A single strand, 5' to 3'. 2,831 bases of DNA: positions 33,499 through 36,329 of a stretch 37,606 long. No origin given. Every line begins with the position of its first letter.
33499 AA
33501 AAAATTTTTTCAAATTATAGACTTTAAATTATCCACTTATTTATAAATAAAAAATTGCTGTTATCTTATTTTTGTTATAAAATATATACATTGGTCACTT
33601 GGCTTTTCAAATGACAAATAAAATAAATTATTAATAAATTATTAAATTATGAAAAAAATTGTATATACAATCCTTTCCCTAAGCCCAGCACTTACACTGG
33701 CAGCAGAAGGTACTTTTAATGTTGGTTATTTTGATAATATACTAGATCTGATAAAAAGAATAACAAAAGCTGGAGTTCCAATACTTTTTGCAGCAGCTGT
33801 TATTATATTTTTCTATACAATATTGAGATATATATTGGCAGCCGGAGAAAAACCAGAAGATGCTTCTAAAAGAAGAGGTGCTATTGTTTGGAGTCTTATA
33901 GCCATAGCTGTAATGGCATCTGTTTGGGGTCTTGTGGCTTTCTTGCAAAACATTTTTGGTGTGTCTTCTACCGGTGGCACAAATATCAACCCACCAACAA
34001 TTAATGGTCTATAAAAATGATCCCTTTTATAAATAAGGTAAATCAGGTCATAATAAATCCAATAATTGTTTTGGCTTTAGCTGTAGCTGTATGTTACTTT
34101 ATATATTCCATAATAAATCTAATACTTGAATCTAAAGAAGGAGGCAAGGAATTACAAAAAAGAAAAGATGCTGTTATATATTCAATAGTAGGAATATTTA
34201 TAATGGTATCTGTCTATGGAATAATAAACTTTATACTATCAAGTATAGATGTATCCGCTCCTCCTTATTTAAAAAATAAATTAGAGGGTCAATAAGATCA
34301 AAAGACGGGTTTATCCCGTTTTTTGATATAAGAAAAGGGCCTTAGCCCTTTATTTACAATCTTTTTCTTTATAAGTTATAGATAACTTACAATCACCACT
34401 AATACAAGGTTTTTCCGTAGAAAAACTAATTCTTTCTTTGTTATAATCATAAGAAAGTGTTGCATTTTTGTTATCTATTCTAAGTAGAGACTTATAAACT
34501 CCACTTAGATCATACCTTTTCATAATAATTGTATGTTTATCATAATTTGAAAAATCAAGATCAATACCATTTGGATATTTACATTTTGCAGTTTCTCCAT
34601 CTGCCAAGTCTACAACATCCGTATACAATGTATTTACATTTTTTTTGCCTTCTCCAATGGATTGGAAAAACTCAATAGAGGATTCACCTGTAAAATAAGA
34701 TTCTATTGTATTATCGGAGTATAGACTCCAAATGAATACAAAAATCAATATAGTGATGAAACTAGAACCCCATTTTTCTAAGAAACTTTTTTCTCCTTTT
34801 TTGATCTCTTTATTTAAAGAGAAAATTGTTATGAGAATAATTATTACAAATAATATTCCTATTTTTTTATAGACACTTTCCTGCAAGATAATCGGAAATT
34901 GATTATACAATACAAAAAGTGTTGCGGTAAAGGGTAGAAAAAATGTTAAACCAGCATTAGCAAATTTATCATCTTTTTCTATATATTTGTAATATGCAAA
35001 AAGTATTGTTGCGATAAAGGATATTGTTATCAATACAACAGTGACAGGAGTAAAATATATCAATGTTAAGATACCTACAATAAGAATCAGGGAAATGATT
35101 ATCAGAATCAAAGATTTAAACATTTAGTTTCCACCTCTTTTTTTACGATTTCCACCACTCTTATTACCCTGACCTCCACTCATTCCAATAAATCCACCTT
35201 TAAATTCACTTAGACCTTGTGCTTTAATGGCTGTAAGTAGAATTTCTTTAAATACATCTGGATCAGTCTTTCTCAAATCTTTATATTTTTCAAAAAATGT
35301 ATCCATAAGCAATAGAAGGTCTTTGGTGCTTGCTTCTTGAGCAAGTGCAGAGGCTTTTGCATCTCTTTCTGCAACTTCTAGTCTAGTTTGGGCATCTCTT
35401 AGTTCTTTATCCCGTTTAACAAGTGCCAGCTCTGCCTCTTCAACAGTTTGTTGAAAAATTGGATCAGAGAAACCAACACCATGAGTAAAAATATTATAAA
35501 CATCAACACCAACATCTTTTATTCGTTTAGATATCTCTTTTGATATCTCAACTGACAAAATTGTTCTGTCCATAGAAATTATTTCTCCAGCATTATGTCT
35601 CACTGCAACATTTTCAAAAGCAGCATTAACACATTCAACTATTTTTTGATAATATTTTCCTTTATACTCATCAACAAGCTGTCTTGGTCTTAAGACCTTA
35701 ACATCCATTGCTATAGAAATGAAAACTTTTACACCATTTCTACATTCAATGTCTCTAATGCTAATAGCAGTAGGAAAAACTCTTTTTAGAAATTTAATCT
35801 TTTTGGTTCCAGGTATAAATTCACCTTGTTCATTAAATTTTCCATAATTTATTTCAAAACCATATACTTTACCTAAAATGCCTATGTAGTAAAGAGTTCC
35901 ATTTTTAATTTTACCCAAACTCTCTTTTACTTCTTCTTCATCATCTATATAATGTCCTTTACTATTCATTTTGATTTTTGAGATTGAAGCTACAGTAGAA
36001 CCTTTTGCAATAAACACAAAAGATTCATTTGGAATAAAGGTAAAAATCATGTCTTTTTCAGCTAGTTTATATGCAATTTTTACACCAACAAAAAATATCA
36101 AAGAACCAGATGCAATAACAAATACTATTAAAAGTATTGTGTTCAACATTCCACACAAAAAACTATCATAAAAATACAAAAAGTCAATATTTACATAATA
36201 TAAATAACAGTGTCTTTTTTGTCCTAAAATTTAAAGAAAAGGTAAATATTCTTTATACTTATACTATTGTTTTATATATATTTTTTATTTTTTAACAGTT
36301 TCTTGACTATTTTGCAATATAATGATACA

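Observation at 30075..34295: Tandem array of six paralogous small two-helix secreted proteins (VirB2/TrbC-pilin-like), co-operonic with a MalE-like binding protein and a SAM-methyltransferase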

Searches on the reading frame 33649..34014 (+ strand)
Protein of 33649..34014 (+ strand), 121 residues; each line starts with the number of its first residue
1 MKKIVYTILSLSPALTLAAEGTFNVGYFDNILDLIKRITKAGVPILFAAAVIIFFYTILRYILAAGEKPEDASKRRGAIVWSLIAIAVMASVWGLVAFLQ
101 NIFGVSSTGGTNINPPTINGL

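Call 3: search_protein_families(library=pfam, max_evalue=1, proteins=[window:33649-34011:+])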
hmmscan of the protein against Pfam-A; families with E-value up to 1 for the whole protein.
seq(121 aa): 4 families
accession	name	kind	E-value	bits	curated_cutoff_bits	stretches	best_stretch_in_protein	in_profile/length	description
PF18895.5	T4SS_pilin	-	6.5e-09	36.2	26.6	1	31-99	5-71/71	Type IV secretion system pilin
PF09586.16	YfhO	-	0.014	14.2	28.5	1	49-114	189-247/835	Bacterial membrane protein YfhO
PF09773.14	Meckelin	-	0.14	10.6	25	1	45-103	517-579/825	Meckelin (Transmembrane protein 67)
PF20990.2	DUF2207_C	-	0.75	9.9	33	1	27-111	126-197/247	Predicted membrane protein (DUF2207) C-terminal domain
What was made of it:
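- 33649..34014 (+): Pilin paralog P5 (121 aa), the best family match. Candidate major subunit; this is an inference. PF18895 at 36.2 bits, E 6.5e-9 (call 3).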

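Call 11: find_encoding_contigs(protein=window:33649-34011:+, flank=10000, max_places=6)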
Protein seq(121 aa) (121 aa): 2 contigs read that carry it; 2 places shown.
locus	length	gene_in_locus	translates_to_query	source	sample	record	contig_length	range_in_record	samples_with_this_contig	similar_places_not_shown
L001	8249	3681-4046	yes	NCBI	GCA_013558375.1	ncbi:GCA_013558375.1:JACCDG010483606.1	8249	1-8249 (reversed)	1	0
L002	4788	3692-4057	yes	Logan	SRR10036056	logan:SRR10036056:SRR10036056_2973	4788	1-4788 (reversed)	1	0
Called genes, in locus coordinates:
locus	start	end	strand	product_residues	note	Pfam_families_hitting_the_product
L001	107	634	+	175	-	PF01135:PCMT, PF01209:Ubie_methyltran, PF07021:MetW (weak), PF13489:Methyltransf_23, PF13847:Methyltransf_31, PF08241:Methyltransf_11, PF08242:Methyltransf_12, PF13649:Methyltransf_25, +1 more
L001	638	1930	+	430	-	PF13416:SBP_bac_8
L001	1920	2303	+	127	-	-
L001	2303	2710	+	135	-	PF04956:TrbC (faint), PF18895:T4SS_pilin (weak)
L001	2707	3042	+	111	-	-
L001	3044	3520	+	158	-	PF18895:T4SS_pilin (weak)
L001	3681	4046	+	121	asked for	PF18895:T4SS_pilin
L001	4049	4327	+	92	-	-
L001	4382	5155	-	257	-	-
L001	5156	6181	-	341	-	PF01145:Band_7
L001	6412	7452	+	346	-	PF04545:Sigma70_r4, PF05066:HARE-HTH (faint)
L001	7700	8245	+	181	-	-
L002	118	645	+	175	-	PF01135:PCMT, PF01209:Ubie_methyltran, PF07021:MetW (weak), PF13489:Methyltransf_23, PF13847:Methyltransf_31, PF08241:Methyltransf_11, PF08242:Methyltransf_12, PF13649:Methyltransf_25, +1 more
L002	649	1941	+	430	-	PF13416:SBP_bac_8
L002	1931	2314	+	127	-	-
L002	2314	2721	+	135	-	PF04956:TrbC (faint), PF18895:T4SS_pilin (weak)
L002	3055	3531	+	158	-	PF18895:T4SS_pilin (weak)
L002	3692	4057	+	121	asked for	PF18895:T4SS_pilin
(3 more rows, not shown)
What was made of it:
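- On Pfam PF18895 T4SS_pilin (Patescibacteria VirB2-like pilins): Precomputed Pfam labels on the identical public contig agree (call 11).
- Checked: Independent gene calls on two identical public contigs give the same six genes (call 11).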

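Call 28: find_homologous_proteins(query=window:33649-34011:+, max_evalue=0.001)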
Query seq(121 aa) (121 aa): 18 proteins with E <= 0.001 among 39 candidates.
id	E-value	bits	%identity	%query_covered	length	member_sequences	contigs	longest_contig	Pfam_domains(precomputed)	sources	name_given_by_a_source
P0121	5.5e-70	251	100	100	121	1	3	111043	PF18895.6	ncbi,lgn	-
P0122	2.6e-43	165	64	100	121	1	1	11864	PF18895.6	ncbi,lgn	-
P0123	6.5e-35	138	57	100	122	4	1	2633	PF18895.6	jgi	jgi:hypothetical protein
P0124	2.3e-31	126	55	100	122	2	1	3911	PF18895.6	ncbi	-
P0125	3.9e-31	126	55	100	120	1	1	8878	PF18895.6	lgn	-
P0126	2.1e-17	81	43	98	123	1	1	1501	PF18895.6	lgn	-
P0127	5.4e-14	70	41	97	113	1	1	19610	PF18895.6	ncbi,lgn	-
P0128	5.5e-14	70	42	93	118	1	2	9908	PF18895.6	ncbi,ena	-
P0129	7.8e-14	70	42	93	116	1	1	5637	PF18895.6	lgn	-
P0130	1.4e-13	69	39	94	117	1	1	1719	PF18895.6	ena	-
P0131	1.6e-13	69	39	94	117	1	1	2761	PF18895.6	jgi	jgi:predicted membrane channel-forming protein YqfA (hemolysin III family)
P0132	1.8e-13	69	39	94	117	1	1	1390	PF18895.6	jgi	jgi:nicotinamide riboside transporter PnuC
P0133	1.5e-12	66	39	91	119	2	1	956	PF18895.6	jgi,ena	-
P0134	4.7e-11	61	35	98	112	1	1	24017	PF18895.6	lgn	-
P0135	5.6e-10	57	34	82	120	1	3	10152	-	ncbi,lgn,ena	-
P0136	2.2e-9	55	37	99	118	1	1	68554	PF18895.6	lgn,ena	-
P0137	8.0e-9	54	34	98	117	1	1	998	PF18895.6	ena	-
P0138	9.1e-5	41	40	55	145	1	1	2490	PF18895.6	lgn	-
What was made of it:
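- Tried and rejected: The P5 search found 18 proteins (call 28).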

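Call 34: predict_structure(alignment_id=A2)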
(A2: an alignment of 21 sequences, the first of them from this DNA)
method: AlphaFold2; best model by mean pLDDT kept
length: 121 residues; sequences in the alignment: 21
mean_pLDDT: 74.7   pTM: 0.46
mean pLDDT of the five models: 74.7, 68.6, 67.5, 67.2, 64.7
residues with pLDDT >= 90: 4; 70-90: 81; 50-70: 29; < 50: 7
segments of 3 or more residues with pLDDT < 50: 109-112, 119-121
pLDDT, mean of each block of 10 residues (from residue 1): 69 65 69 82 86 87 80 78 85 83 62 53 42
secondary structure, 60 per line:
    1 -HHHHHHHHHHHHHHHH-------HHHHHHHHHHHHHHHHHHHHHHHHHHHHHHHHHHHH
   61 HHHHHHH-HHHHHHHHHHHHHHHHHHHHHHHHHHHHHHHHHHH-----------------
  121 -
elements in order: H2-17 H25-67 H69-103
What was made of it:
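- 33649..34014 (+): AlphaFold2 model at pLDDT 74.7: signal helix 2-17 followed by a hairpin, H25-67 and H69-103 (call 34).
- On Pfam PF04956 TrbC/VirB2: The model is a helical hairpin at pLDDT 74.7 (call 34).
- The AlphaFold2 model is a helical hairpin (call 34).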

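Call 36: search_protein_representatives(alignment_id=A2)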
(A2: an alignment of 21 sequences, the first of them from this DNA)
Query: 21 sequences, 121 profile positions. Proteins with E-value up to 0.001 (for the whole library): 45379; up to 1e-10: 8791; up to 1e-30: 88. The best 150 are listed.
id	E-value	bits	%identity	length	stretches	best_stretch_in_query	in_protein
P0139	9.3e-64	229.0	-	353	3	27-108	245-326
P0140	2.0e-63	227.9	-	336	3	26-109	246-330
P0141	1.6e-62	224.9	-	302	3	22-119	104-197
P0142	2.1e-61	221.3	-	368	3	21-110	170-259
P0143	2.1e-60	218.2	-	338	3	8-110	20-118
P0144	3.5e-59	214.2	-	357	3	2-108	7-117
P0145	4.3e-58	210.7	-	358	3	2-115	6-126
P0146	7.6e-58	209.9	-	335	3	2-108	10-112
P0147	1.5e-57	208.9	-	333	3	26-118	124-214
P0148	3.1e-51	188.5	-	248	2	25-109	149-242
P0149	3.9e-51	188.2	-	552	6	10-102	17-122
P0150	1.9e-49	182.8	-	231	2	26-107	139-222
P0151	5.1e-49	181.4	-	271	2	25-112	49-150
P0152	6.3e-49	181.1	-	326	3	24-108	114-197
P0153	7.0e-48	177.7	-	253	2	7-114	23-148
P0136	5.5e-31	123.2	-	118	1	1-106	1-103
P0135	1.3e-30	122.0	-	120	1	1-120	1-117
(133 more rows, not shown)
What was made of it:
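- The family is very large: 45,379 representative proteins (call 36).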

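Call 37: fold_search(model_id=the predicted structure, library=pdb)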
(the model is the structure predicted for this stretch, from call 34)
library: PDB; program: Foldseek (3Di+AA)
matches with E <= 10: 165; with E <= 0.001: 0
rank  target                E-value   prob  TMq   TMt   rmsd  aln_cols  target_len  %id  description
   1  2w5j_A                1.4e+00  0.38  0.34  0.49   7.1        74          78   22  Structure of the c14-rotor ring of the proton translocating chloroplast ATP synthase (released 2009-05-19)
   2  4bem_A                1.5e+00  0.18  0.29  0.39   6.9        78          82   27  Crystal structure of the F-type ATP synthase c-ring from Acetobacterium woodii. (released 2014-03-26)
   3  5n9j_Z                1.6e+00  0.38  0.47  0.47   5.7       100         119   13  Core Mediator of transcriptional regulation (released 2017-05-17)
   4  2wie_A                1.6e+00  0.18  0.29  0.39   7.7        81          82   25  High-resolution structure of the rotor ring from a proton dependent ATP synthase (released 2009-09-29)
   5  5b5e_z                1.8e+00  0.25  0.29  0.49   4.1        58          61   21  Crystal structure analysis of Photosystem II complex (released 2017-02-01)
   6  3wu2_z                2.2e+00  0.23  0.29  0.50   4.1        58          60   21  Crystal structure analysis of Photosystem II complex (released 2014-09-03)
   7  3v3c_F                2.3e+00  0.21  0.33  0.46   4.5        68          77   20  Crystal Structure of Chloroplast ATP synthase c-ring from Pisum sativum (released 2012-10-03)
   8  6fkf_G                2.3e+00  0.15  0.29  0.41   6.4        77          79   21  Chloroplast F1Fo conformation 1 (released 2018-05-23)
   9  4cqi                  2.5e+00  0.47  0.48  0.54   4.5        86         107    9  Crystal structure of recombinant tubulin-binding cofactor A (TBCA) from Leishmania major (released 2014-11-26)
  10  4h63_H                2.5e+00  0.30  0.41  0.30   9.9        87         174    3  Structure of the Schizosaccharomyces pombe Mediator head module (released 2012-10-31)
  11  6tqj_A                2.5e+00  0.15  0.28  0.39  10.5        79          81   23  Crystal structure of the c14 ring of the F1FO ATP synthase from spinach chloroplast (released 2019-12-25)
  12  3v3c_A                2.7e+00  0.20  0.33  0.45   4.5        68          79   20  Crystal Structure of Chloroplast ATP synthase c-ring from Pisum sativum (released 2012-10-03)
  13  2gl2_B                2.7e+00  0.18  0.38  0.41  12.3       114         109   13  Crystal structure of the tetra mutant (T66G,R67G,F68G,Y69G) of bacterial adhesin FadA (released 2007-04-10)
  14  4h63_V                2.9e+00  0.33  0.49  0.51   5.0        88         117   10  Structure of the Schizosaccharomyces pombe Mediator head module (released 2012-10-31)
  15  5u0p_V                2.9e+00  0.33  0.50  0.51   5.1        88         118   10  Cryo-EM structure of the transcriptional Mediator (released 2017-03-08)
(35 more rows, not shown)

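Call 38: search_solved_structures(query=A2, max_evalue=10, show_alignments=2)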
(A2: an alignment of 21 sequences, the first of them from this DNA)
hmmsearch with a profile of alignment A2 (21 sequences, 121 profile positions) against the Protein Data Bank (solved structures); distinct sequences matched with E-value up to 10: 1.
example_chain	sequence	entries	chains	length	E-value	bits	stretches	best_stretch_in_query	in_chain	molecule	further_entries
8evm_A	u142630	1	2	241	0.57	13.3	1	67-96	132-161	Chlorophyll dimer protein designs, Special Pair 3 (SP3x)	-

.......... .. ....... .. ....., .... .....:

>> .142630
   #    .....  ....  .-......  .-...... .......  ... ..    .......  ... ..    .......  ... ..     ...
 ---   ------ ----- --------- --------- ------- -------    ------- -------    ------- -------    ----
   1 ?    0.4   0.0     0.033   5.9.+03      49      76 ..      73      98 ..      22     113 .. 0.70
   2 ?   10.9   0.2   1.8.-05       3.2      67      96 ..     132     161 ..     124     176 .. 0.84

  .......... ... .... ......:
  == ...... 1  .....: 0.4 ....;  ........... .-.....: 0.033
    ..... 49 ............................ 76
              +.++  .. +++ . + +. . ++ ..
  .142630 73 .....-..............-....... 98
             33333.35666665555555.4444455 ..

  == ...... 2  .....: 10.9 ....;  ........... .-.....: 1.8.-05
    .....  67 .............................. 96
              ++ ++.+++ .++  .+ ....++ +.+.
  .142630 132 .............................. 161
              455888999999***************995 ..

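Call 50: search_protein_families(library=ncbifam, max_evalue=0.01, proteins=[window:33649-34014:+])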
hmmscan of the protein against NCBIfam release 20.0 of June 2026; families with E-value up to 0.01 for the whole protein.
window:33649-34014:+ (121 aa): 2 families
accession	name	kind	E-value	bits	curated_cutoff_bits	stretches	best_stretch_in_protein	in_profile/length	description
NF045849.1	ICE_MMCAP2_0565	equivalog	7.9e-05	22.3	40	1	29-99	7-76/80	Mbov_0395 family pilin-like conjugal transfer protein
NF045951.1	MAG0110_fam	subfamily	0.0039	16.5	98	1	5-99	16-100/237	MAG0110 family membrane protein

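Call 85: search_protein_families(library=phrogs, max_evalue=0.01, proteins=[window:33649-34014:+])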
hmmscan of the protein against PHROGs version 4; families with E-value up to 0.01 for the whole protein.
window:33649-34014:+ (121 aa): 0 families

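Call 89: find_encoding_contigs(protein=P0136, flank=10000, max_places=2)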
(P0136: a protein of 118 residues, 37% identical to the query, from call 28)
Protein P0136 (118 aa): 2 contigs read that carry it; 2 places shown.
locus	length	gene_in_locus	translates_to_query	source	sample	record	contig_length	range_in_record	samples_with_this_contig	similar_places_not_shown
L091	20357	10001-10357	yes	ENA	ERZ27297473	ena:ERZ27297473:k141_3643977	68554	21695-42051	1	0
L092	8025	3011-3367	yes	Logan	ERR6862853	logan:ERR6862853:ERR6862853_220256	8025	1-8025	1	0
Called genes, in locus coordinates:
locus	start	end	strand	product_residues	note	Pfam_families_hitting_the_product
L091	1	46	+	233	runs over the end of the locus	-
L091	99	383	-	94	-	-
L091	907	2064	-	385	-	-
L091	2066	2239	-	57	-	-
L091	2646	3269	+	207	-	PF13483:Lactamase_B_3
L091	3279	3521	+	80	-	-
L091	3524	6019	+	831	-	PF00521:DNA_topoisoIV, PF03989:DNA_gyraseA_C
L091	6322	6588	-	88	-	-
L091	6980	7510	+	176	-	PF01135:PCMT (weak), PF01209:Ubie_methyltran (weak), PF01728:FtsJ (weak), PF13847:Methyltransf_31, PF08241:Methyltransf_11, PF08242:Methyltransf_12, PF13649:Methyltransf_25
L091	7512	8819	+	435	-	PF01547:SBP_bac_1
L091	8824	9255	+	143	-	PF18895:T4SS_pilin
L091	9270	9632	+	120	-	PF18895:T4SS_pilin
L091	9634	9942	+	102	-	-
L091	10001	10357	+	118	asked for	PF18895:T4SS_pilin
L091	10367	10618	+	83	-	PF18895:T4SS_pilin (weak)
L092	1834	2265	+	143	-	PF18895:T4SS_pilin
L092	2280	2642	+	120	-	PF18895:T4SS_pilin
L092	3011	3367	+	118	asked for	PF18895:T4SS_pilin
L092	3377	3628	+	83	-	PF18895:T4SS_pilin (weak)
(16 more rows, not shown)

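Call 90: find_encoding_contigs(protein=P0135, flank=10000, max_places=2)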
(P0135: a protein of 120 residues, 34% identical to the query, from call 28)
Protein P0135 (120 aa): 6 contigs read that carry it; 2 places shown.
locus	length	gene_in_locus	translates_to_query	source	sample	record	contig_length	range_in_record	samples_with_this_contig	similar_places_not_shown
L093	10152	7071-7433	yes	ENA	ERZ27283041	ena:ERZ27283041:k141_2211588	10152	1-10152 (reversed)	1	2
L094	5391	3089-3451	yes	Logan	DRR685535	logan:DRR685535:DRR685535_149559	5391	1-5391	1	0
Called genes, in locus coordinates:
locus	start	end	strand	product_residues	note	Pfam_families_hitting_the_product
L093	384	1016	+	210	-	PF13483:Lactamase_B_3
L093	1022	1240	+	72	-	-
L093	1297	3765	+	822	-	PF00521:DNA_topoisoIV, PF03989:DNA_gyraseA_C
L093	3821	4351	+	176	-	PF13489:Methyltransf_23 (weak), PF01209:Ubie_methyltran, PF13847:Methyltransf_31, PF08241:Methyltransf_11, PF13649:Methyltransf_25, PF08242:Methyltransf_12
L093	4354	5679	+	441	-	PF01547:SBP_bac_1, PF13416:SBP_bac_8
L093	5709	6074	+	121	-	-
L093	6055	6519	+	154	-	PF18895:T4SS_pilin (faint)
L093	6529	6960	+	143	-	PF18895:T4SS_pilin (weak)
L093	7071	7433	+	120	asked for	-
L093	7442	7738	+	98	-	PF18895:T4SS_pilin (faint)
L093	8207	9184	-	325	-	-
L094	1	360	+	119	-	?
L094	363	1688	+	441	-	PF01547:SBP_bac_1, PF13416:SBP_bac_8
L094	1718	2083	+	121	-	-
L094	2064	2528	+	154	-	-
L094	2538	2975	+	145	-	PF18895:T4SS_pilin (weak)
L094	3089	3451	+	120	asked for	-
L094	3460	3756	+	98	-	PF18895:T4SS_pilin (faint)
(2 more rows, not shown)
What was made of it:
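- The same layout was reached from pilin queries, with independent gene calls (calls 89, 90). The linkage holds from 41% to 62% SBP identity and was also reached from pilin queries (calls 89, 90).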

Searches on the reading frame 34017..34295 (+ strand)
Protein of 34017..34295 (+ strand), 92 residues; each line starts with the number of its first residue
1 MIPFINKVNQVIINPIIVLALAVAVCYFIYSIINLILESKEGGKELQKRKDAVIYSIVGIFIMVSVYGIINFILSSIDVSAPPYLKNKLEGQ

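Call 3: search_protein_families(library=pfam, max_evalue=1, proteins=[window:34017-34292:+])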
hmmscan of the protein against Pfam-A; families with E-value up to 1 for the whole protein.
seq(92 aa): 8 families
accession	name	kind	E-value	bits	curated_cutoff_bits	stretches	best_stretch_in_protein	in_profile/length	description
PF18895.5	T4SS_pilin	-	0.0008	19.9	26.6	1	12-73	12-71/71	Type IV secretion system pilin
PF03699.18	UPF0182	-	0.054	12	27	1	2-67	147-210/770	Uncharacterised protein family (UPF0182)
PF13122.11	DUF3977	-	0.056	14.1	25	1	10-60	29-75/77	Protein of unknown function (DUF3977)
PF16962.11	ABC_export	-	0.081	11.8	29.7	1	4-73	12-87/531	Putative ABC exporter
PF10011.15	DUF2254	-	0.11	11.8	28.8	1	16-74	91-144/368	Predicted membrane protein (DUF2254)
PF12669.12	FeoB_associated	-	0.31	11.7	27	1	16-42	4-27/44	FeoB-associated Cys-rich membrane protein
PF05661.17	DUF808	-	0.33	10.4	28.4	0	11-51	168-208/302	Protein of unknown function (DUF808)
PF07219.19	HemY_N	-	0.45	11.1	31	0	16-48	20-52/107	HemY protein N-terminus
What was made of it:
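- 34017..34295 (+): Pilin paralog P6 (92 aa). A two-helix hairpin without a signal peptide. PF18895 at 19.9 bits, E 8e-4 (call 3).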

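Call 50: search_protein_families(library=ncbifam, max_evalue=0.01, proteins=[window:34017-34295:+])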
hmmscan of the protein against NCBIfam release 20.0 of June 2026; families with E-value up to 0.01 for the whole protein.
window:34017-34295:+ (92 aa): 2 families
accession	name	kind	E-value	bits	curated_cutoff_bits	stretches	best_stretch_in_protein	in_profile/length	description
NF045849.1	ICE_MMCAP2_0565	equivalog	0.00096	18.8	40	1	10-77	14-80/80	Mbov_0395 family pilin-like conjugal transfer protein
NF045937.1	MSC_0624_12TM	equivalog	0.002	16.8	70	1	7-76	195-269/445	MSC_0624 family F1-like ATPase-associated membrane protein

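Call 85: search_protein_families(library=phrogs, max_evalue=0.01, proteins=[window:34017-34295:+])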
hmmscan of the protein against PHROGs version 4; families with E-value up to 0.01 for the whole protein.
window:34017-34295:+ (92 aa): 0 families

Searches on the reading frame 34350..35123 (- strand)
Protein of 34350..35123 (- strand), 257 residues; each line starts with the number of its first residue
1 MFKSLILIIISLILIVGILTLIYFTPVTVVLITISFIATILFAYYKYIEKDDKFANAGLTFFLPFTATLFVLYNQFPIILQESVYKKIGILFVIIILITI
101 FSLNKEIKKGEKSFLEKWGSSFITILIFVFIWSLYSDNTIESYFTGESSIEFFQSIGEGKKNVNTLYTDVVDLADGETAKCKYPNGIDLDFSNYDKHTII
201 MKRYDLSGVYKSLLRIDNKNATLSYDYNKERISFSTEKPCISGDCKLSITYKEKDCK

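Call 3: search_protein_families(library=pfam, max_evalue=1, proteins=[window:34350-35123:-])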
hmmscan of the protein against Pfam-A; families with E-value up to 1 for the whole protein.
window:34350-35123:- (257 aa): 1 family
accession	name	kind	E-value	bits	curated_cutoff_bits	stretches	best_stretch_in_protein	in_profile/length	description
PF01148.25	CTP_transf_1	-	0.39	10.9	24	1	8-146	4-132/264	Cytidylyltransferase family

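Call 50: search_protein_families(library=ncbifam, max_evalue=0.01, proteins=[window:34350-35123:-])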
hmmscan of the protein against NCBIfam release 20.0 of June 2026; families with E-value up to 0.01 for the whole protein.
window:34350-35123:- (257 aa): 0 families

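Call 85: search_protein_families(library=phrogs, max_evalue=0.01, proteins=[window:34350-35123:-])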
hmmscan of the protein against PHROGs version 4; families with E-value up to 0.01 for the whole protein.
window:34350-35123:- (257 aa): 0 families

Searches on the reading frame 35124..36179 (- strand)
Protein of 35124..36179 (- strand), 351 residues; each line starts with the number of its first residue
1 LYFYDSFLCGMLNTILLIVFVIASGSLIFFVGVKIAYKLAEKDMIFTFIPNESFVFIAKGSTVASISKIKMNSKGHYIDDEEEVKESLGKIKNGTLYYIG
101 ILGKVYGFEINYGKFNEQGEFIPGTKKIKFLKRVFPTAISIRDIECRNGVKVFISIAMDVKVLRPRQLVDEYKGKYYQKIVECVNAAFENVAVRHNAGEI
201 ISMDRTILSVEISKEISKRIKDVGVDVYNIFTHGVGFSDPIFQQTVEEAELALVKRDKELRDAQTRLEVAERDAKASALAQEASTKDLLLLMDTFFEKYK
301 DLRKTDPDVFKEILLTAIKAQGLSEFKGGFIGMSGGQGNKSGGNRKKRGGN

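Call 3: search_protein_families(library=pfam, max_evalue=1, proteins=[window:35124-36179:-])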
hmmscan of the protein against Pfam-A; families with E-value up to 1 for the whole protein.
window:35124-36179:- (351 aa): 3 families
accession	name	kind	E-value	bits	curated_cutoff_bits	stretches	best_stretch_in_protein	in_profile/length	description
PF01145.31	Band_7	-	6.8e-08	33.2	23.6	1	138-274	46-176/176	SPFH domain / Band 7 family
PF09873.14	DUF2100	-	0.011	16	23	1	181-235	79-133/210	Uncharacterized protein conserved in archaea (DUF2100)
PF19982.4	DUF6418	-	0.22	12.1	25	1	8-69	39-100/109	Family of unknown function (DUF6418)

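Call 50: search_protein_families(library=ncbifam, max_evalue=0.01, proteins=[window:35124-36179:-])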
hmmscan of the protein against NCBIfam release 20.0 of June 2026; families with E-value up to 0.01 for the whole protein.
window:35124-36179:- (351 aa): 0 families
